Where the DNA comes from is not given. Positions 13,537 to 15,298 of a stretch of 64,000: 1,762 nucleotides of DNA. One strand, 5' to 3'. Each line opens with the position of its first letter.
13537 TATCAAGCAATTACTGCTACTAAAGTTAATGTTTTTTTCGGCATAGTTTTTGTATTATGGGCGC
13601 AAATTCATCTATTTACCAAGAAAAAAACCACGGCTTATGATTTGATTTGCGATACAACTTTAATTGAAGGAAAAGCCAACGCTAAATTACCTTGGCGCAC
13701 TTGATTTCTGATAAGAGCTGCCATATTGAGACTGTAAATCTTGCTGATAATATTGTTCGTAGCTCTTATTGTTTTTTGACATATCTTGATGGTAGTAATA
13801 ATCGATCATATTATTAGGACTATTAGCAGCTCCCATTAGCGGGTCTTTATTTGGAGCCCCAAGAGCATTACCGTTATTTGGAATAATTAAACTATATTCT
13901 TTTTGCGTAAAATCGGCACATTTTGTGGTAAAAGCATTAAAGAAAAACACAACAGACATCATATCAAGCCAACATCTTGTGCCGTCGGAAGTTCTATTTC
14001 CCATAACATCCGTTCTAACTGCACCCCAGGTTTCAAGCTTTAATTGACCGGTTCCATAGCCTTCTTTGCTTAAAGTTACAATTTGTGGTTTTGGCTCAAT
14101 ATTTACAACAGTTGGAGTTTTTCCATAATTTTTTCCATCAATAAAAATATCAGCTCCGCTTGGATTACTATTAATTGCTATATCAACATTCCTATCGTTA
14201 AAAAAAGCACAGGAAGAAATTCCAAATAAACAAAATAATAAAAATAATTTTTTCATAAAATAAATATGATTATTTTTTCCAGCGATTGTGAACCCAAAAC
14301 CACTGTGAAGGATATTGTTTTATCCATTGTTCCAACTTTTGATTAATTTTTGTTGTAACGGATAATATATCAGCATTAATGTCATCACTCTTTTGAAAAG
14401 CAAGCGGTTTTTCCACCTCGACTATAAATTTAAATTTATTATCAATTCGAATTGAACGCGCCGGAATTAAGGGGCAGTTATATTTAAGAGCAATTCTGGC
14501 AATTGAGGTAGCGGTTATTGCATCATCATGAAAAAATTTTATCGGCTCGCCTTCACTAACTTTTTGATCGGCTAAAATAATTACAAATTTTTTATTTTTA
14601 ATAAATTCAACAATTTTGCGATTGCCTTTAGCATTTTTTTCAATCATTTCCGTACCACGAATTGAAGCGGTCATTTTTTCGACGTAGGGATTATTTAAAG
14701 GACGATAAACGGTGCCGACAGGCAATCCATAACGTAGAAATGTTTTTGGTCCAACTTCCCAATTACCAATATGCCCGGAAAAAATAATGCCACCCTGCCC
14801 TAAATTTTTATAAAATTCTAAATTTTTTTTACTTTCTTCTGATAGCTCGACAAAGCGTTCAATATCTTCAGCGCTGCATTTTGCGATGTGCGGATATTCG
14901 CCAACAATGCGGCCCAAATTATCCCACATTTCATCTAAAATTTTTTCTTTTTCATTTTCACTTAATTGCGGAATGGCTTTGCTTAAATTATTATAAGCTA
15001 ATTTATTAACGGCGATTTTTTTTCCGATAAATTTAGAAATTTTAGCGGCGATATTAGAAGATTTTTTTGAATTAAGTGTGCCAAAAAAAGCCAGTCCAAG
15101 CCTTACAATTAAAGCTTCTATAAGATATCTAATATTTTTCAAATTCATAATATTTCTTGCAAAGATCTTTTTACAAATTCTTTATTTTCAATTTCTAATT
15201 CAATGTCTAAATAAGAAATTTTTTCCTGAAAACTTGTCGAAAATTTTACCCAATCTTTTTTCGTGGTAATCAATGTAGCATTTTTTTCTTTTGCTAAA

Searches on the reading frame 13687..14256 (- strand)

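Call 58: search_protein_families(library=pfam, proteins=[window:13687-14256:-], max_evalue=0.00001)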
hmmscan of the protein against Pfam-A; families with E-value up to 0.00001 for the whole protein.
window:13687-14256:- (189 aa): 1 family
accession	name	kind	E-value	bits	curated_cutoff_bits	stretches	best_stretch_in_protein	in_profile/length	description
PF08308.17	PEGA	-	8.2e-13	48.5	20.8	1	25-69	3-48/71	PEGA domain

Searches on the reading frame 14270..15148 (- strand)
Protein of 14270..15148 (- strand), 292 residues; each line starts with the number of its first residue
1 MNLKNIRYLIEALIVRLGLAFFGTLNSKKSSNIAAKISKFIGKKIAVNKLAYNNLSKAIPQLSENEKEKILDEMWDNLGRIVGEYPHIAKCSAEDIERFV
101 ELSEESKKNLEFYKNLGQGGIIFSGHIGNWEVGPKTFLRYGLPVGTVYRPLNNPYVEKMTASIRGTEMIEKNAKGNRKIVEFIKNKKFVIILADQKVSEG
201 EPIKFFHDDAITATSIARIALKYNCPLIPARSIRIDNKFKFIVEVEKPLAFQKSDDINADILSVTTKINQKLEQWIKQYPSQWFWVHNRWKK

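Call 58: search_protein_families(library=pfam, proteins=[window:14270-15148:-], max_evalue=0.00001)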
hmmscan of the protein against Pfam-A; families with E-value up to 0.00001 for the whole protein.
window:14270-15148:- (292 aa): 1 family
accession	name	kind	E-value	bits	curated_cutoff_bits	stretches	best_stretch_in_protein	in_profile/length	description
PF03279.18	Lip_A_acyltrans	-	2e-51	175.4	22.3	1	8-292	10-295/295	Bacterial lipid A biosynthesis acyltransferase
